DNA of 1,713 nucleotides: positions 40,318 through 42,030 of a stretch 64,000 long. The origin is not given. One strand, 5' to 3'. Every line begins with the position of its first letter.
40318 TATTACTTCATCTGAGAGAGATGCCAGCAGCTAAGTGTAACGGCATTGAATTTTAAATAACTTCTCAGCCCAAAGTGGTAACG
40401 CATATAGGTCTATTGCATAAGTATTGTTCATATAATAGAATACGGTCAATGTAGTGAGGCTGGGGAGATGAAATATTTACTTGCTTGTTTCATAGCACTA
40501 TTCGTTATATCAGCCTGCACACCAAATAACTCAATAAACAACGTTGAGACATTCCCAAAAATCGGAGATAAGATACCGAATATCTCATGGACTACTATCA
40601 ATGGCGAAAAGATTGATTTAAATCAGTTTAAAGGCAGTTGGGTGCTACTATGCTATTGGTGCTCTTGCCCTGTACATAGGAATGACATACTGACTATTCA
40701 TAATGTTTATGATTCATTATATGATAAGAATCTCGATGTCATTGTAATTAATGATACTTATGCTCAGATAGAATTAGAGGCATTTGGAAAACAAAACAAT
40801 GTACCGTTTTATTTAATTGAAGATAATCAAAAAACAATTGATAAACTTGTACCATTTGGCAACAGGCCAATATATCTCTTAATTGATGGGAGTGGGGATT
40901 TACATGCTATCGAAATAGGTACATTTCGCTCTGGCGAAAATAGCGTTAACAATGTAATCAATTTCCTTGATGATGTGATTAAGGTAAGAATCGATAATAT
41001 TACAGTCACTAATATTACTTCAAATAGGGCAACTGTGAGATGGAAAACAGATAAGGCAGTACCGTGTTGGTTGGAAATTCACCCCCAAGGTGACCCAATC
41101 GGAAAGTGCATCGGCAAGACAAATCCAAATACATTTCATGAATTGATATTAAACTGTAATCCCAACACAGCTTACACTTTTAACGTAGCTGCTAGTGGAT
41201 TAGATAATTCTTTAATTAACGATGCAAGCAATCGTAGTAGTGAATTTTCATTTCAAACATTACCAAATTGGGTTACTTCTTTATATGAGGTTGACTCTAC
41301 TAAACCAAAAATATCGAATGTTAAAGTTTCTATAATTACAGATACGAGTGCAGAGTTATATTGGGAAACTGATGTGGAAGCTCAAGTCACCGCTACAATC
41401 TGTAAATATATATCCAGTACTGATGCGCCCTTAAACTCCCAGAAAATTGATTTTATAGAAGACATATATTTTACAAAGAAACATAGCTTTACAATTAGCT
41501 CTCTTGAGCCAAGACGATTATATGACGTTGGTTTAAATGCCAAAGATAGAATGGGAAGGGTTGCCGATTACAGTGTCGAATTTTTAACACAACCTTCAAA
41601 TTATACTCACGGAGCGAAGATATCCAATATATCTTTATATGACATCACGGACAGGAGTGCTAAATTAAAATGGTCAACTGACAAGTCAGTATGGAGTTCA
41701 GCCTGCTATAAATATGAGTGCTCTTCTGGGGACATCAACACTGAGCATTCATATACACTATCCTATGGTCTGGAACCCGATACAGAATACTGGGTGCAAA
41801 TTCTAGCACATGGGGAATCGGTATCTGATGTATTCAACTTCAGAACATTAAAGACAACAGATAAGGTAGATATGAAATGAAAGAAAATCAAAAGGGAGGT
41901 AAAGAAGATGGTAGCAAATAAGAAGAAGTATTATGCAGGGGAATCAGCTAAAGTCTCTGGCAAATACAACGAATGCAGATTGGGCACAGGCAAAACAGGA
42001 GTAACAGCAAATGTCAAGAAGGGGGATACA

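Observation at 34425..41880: Island cargo: three paralogous secreted thioredoxin-fold (TlpA-like) proteins with a shared leader and diversified C-terminal bodies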

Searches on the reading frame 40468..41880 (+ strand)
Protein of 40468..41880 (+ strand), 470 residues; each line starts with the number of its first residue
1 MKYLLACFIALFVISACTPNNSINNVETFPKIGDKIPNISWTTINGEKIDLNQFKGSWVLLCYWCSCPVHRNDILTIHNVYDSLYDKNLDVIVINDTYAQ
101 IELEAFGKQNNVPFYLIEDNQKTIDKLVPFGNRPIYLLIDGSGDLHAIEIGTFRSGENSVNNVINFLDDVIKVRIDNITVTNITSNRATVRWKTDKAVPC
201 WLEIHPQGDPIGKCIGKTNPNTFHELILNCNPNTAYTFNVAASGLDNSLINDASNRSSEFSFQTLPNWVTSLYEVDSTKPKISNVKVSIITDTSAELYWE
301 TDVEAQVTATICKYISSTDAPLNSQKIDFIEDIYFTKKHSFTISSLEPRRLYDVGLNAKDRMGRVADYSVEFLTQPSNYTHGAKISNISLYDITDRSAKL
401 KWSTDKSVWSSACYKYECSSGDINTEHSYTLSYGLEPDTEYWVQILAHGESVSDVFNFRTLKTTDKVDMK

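Call 4: search_protein_families(library=pfam, proteins=[window:40468-41880:+], max_evalue=0.01)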
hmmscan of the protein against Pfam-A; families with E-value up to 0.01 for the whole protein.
window:40468-41880:+ (470 aa): 5 families
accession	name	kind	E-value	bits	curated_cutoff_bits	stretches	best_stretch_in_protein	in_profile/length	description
PF00041.27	fn3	-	7.6e-13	48.9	25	2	384-448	2-69/84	Fibronectin type III domain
PF00578.27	AhpC-TSA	-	1.6e-12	47.9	26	1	32-126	1-96/124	AhpC/TSA family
PF16656.11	Pur_ac_phosph_N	-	6.2e-12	46.4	30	1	409-460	43-93/93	Purple acid Phosphatase, N-terminal domain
PF08534.16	Redoxin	-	1.1e-05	25.8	26.6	1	32-125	2-99/148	Redoxin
PF25059.1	FN3_DSCAM-DSCAML_C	-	0.00046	20.9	39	0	336-374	42-79/89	DSCAM/DSCAML C-terminal Fn3-like domain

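Call 29: find_homologous_proteins(query=window:40468-41880:+)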
Query window:40468-41880:+ (470 aa): 13 proteins with E <= 0.001 among 4685 candidates.
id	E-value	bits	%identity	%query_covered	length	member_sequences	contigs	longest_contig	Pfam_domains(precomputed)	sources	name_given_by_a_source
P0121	0.0e+0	1081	100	100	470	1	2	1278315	PF08534.17,PF00578.28,PF00041.28,PF16656.12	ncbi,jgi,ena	ncbi:MAG: redoxin domain-containing protein [Dehalococcoidia bacterium]|jgi:peroxiredoxin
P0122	1.2e-166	573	56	100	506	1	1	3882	PF08534.17,PF00578.28,PF00041.28,PF16656.12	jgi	-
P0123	5.7e-112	393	44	100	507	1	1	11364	PF00578.28,PF00041.28,PF16656.12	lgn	-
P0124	1.6e-110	388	45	98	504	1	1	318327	PF00578.28,PF00041.28,PF16656.12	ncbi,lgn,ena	-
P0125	3.9e-109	383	47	94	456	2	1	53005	PF00578.28,PF00041.28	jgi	jgi:peroxiredoxin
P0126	2.5e-108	381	46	99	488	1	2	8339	PF00578.28,PF00041.28,PF16656.12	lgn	-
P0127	7.5e-101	356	43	100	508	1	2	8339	PF00578.28,PF16656.12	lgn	-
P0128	1.2e-92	329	56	57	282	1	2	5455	PF00578.28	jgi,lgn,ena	-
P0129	1.6e-88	316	48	38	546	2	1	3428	PF08534.17,PF00578.28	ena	-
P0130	4.5e-72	261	36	77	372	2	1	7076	PF00578.28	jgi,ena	-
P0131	1.1e-61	227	34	72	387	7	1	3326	PF08534.17,PF00578.28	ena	-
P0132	1.0e-45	174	42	54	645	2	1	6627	PF26549.1,PF00930.28,PF26550.2,PF00578.28,PF07676.19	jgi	-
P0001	1.5e-9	55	32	33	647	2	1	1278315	PF23335.2,PF25174.2,PF23381.2,PF25173.2,PF08534.17,PF12894.14,PF25175.2,PF13905.13,PF24817.2,PF07676.19,PF26549.1,PF24797.2,PF24807.2,PF02630.21,PF26550.2,PF00578.28,PF23414.2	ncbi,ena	ncbi:MAG: redoxin domain-containing protein [Dehalococcoidia bacterium]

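Call 31: find_encoding_contigs(protein=P0124, flank=10000, max_places=2)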
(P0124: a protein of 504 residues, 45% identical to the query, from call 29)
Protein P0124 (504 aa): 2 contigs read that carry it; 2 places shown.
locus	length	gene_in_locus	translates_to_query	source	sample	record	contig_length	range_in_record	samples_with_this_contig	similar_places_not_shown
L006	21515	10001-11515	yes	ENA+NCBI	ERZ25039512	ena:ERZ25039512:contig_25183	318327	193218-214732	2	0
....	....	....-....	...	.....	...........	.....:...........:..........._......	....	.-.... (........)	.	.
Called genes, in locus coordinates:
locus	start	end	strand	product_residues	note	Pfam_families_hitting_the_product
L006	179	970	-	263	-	PF04402:SIMPL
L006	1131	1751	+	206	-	PF10502:Peptidase_S26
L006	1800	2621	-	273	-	PF16656:Pur_ac_phosph_N (faint)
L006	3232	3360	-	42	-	-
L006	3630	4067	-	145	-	PF03473:MOSC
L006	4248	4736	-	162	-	PF07992:Pyr_redox_2, PF13738:Pyr_redox_3 (weak), PF00070:Pyr_redox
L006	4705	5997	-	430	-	PF00724:Oxidored_FMN, PF13450:NAD_binding_8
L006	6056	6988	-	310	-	PF05853:BKACE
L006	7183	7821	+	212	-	PF02811:PHP, PF13263:PHP_C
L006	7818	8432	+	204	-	PF01121:CoaE, PF13238:AAA_18 (weak)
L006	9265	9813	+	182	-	-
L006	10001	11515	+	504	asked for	PF00578:AhpC-TSA, PF16656:Pur_ac_phosph_N (faint), PF00041:fn3 (faint)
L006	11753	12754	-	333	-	PF02754:CCG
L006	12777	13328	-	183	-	PF12797:Fer4_2 (weak), PF13237:Fer4_10 (weak)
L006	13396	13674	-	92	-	-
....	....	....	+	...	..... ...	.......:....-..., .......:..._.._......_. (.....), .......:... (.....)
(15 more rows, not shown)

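Call 32: find_encoding_contigs(protein=P0125, flank=10000, max_places=2)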
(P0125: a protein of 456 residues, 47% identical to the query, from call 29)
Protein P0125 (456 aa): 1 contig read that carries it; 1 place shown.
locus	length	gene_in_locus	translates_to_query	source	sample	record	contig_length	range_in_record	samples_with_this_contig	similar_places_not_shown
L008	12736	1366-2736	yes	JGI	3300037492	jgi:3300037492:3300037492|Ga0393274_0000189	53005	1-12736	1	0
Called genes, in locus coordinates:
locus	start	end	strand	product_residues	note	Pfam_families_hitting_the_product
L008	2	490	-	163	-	?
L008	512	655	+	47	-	-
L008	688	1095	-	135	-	-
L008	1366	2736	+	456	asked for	PF00578:AhpC-TSA, PF00041:fn3 (faint)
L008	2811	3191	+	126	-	-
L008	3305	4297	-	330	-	PF00578:AhpC-TSA, PF08534:Redoxin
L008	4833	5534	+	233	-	-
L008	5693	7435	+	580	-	PF13905:Thioredoxin_8 (faint), PF18822:CdvA (weak), PF00578:AhpC-TSA, PF08534:Redoxin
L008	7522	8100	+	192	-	-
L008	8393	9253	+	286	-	-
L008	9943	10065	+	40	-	-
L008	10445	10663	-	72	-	-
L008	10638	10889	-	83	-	-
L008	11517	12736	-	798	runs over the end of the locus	PF16697:Yop-YscD_cpl (weak), PF00498:FHA, PF00005:ABC_tran, PF02463:SMC_N (faint), PF13304:AAA_21 (faint), PF12698:ABC2_membrane_3, PF01061:ABC2_membrane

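Call 33: find_encoding_contigs(protein=P0126, flank=10000, max_places=2)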
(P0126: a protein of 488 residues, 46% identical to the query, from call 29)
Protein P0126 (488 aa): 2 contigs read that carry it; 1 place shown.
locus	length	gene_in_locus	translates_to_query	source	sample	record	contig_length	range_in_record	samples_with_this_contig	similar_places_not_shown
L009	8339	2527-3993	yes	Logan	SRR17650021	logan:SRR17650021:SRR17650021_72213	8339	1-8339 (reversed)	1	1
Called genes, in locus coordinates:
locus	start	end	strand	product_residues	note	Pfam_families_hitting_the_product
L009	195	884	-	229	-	-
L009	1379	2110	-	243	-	-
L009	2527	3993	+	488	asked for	PF00578:AhpC-TSA, PF00041:fn3 (faint), PF16656:Pur_ac_phosph_N (faint)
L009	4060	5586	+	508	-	PF00578:AhpC-TSA, PF16656:Pur_ac_phosph_N (faint)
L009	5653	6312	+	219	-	PF00578:AhpC-TSA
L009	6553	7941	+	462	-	PF07676:PD40 (faint), PF26550:Tricorn_2nd (weak), PF00930:DPPIV_N (faint), PF24797:Beta-prop_WDR35_TULP_N (faint), PF25174:Beta-prop_THOC3 (faint)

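Call 37: find_related_loci(query=A2, collection=genome_contigs, flank=10000)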
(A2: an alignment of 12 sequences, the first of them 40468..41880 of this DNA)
Query A2 (470 aa) in genome_contigs; peptide patterns used: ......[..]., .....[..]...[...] (x = any residue, [..] = any of these).
28 stretches matched a pattern; 3 encode a relative of the query (tblastn E <= 1e-3); 3 distinct loci.
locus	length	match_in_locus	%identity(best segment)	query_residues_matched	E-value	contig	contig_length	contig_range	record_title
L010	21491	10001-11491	45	1-462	1e-123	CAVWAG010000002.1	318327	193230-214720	MAG: uncultured Chloroflexia bacterium isolate MFD03726.bin.2.102 genome assembly, contig: contig_25183, whole genome sh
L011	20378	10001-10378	30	35-157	7e-12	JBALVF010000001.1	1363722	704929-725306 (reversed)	MAG: Cycloclasticus sp. isolate 5NakV-01 NODE_2_length_1363722_cov_816.388211, whole genome shotgun sequence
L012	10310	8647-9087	29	2-153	7e-12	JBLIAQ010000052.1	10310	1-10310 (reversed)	MAG: Cycloclasticus sp. isolate 3300045789_19 Ga0491190_0003683, whole genome shotgun sequence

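Call 41: search_protein_families(library=ncbifam, proteins=[window:40468-41880:+], max_evalue=0.01)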
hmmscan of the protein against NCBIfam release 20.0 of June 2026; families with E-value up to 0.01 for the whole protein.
window:40468-41880:+ (470 aa): 6 families
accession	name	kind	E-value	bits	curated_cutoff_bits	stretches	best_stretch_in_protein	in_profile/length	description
NF002854.0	PRK03147.1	subfamily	3.8e-14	53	170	1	21-154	27-161/176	thiol-disulfide oxidoreductase ResA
NF041054.1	WAxxUGC_long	equivalog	6.5e-05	22.4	300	1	35-144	83-193/354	ResA-like WAxxUGC motif-containing protein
NF006960.0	PRK09437.1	equivalog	0.00013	21.9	140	1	31-124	5-99/156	thioredoxin-dependent thiol peroxidase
NF009668.0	PRK13189.1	equivalog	0.00015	21.1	211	1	27-126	7-113/224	peroxiredoxin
NF047696.1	ThlDiSintTplARhiz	equivalog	0.0041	16.9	230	1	34-112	75-155/219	thiol:disulfide interchange protein TlpA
NF041202.1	StoA_CxxC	exception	0.008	16.1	210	0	35-152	32-151/163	endospore biogenesis thiol-disulfide oxidoreductase StoA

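Call 52: predict_structure(alignment_id=A2)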
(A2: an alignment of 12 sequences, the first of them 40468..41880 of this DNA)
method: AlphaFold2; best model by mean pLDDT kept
length: 470 residues; sequences in the alignment: 12
mean_pLDDT: 78.1   pTM: 0.51
mean pLDDT of the five models: 78.1, 77.0, 76.7, 75.0, 68.4
residues with pLDDT >= 90: 114; 70-90: 256; 50-70: 45; < 50: 55
segments of 3 or more residues with pLDDT < 50: 4-26, 207-212, 268-276, 316-324, 466-470
pLDDT, mean of each block of 10 residues (from residue 1): 48 38 48 89 90 92 86 90 87 78 87 88 76 85 92 73 89 88 76 83 62 58 74 84 73 74 68 48 90 92 83 54 50 82 87 83 78 89 92 88 94 81 89 82 90 90 54
secondary structure, 60 per line:
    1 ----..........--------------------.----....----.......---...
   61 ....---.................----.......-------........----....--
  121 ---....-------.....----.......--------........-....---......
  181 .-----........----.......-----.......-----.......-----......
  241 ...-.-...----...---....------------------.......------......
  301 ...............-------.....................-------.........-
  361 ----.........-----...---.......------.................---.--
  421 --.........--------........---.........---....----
elements in order: H5-14 E40-43 E48-50 H51-54 E58-64 H68-83 E89-95 H103-110 E115-118 H124-127 E135-139 E144-150 H159-166 H168-171 E175-181 E187-194 E199-205 E211-217 E223-229 E235-243 E254-256 E260-263 E282-288 E295-315 E323-343 E351-359 E365-373 E385-391 E398-414 E423-431 E440-447 E451-459 H463-466

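Call 54: fold_search(model_id=the predicted structure, library=pdb)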
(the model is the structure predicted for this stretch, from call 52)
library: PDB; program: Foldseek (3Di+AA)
matches with E <= 10: 1865; with E <= 0.001: 600
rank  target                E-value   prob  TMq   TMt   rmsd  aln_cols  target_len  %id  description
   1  3t1w                  7.4e-10  1.00  0.17  0.21  22.0       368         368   14  Structure of the four-domain fragment Fn7B89 of oncofetal fibronectin (released 2012-03-21)
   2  6xay_A                1.3e-09  1.00  0.17  0.27  20.2       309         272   16  Structure of a fragment of human fibronectin containing the 10th, 11th and 12th type III domains (released 2021-06-09)
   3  5n47_F                2.0e-09  1.00  0.19  0.31  20.8       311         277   15  Structure of Anticalin N7E in complex with the three-domain fragment Fn7B8 of human oncofetal fibronectin (released 2018-02-14)
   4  5n47_D                2.0e-09  1.00  0.18  0.29  21.2       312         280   15  Structure of Anticalin N7E in complex with the three-domain fragment Fn7B8 of human oncofetal fibronectin (released 2018-02-14)
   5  1tdq_A                2.0e-09  1.00  0.17  0.29  22.1       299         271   17  Structural basis for the interactions between tenascins and the C-type lectin domains from lecticans: evidence for a c (released 2004-08-31)
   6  3r8q                  2.3e-09  1.00  0.17  0.27  20.6       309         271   17  Structure of Fibronectin domain 12-14 (released 2012-04-11)
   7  7tyk_A                2.3e-09  1.00  0.18  0.11  27.3       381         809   12  Cryo-EM Structure of insulin receptor-related receptor (IRR) in apo-state captured at pH 7. The 3D refinement was appl (released 2023-02-15)
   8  1fnh                  4.2e-09  1.00  0.17  0.28  21.0       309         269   16  CRYSTAL STRUCTURE OF HEPARIN AND INTEGRIN BINDING SEGMENT OF HUMAN FIBRONECTIN (released 1999-03-16)
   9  3l5j_B                4.2e-09  1.00  0.20  0.30  17.1       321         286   14  Crystal structure of FnIII domains of human GP130 (Domains 4-6) (released 2010-05-12)
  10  4gh7_D                6.2e-09  1.00  0.18  0.29  22.1       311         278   14  Crystal structure of Anticalin N7A in complex with oncofetal fibronectin fragment Fn7B8 (released 2012-12-26)
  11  7y8s_B                6.5e-09  1.00  0.20  0.27  20.9       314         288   16  Crystal structure of sDscam FNIII1-3 domains, isoform beta2v6 (released 2023-05-24)
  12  3l5i                  7.1e-09  1.00  0.20  0.30  17.2       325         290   14  Crystal structure of FnIII domains of human GP130 (Domains 4-6) (released 2010-05-12)
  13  6xay_B                9.6e-09  1.00  0.17  0.28  20.1       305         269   15  Structure of a fragment of human fibronectin containing the 10th, 11th and 12th type III domains (released 2021-06-09)
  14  6tpw                  1.0e-08  1.00  0.16  0.20  22.9       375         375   16  Crystal structures of FNIII domain one through four of the human leucocyte common antigen-related protein ( LAR) (released 2020-05-13)
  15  6xay_C                1.1e-08  1.00  0.16  0.26  20.2       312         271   14  Structure of a fragment of human fibronectin containing the 10th, 11th and 12th type III domains (released 2021-06-09)
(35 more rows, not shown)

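Call 85: find_encoding_contigs(protein=P0130, flank=10000, max_places=2)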
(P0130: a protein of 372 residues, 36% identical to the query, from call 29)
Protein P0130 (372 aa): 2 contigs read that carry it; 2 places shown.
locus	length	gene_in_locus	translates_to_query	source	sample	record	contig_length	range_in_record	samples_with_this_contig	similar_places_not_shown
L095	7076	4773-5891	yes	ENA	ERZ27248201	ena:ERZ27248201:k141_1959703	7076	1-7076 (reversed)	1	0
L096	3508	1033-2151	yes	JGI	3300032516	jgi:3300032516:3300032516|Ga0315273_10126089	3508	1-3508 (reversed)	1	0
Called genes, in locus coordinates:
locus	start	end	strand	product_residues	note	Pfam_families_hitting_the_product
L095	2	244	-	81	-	?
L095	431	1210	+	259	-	PF01975:SurE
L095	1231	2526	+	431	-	PF00108:Thiolase_N (weak), PF00109:ketoacyl-synt (faint), PF00108:Thiolase_N, PF02803:Thiolase_C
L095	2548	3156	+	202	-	PF00300:His_Phos_1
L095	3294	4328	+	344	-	PF01118:Semialdhyde_dh, PF22698:Semialdhyde_dhC_1, PF02774:Semialdhyde_dhC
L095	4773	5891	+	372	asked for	PF00578:AhpC-TSA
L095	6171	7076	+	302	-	?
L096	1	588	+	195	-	?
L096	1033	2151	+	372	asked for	PF00578:AhpC-TSA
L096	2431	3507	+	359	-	?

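Call 86: find_encoding_contigs(protein=P0122, flank=10000, max_places=2)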
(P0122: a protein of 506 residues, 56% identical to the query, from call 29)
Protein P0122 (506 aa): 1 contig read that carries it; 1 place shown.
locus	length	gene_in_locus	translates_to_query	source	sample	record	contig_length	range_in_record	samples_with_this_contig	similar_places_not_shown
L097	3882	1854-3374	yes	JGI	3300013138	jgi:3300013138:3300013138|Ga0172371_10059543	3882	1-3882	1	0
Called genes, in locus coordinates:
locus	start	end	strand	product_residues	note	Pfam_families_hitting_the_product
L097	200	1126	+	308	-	-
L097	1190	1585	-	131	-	-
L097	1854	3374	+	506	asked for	PF00578:AhpC-TSA, PF08534:Redoxin, PF00041:fn3 (faint), PF16656:Pur_ac_phosph_N (faint)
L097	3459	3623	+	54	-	-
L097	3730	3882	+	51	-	?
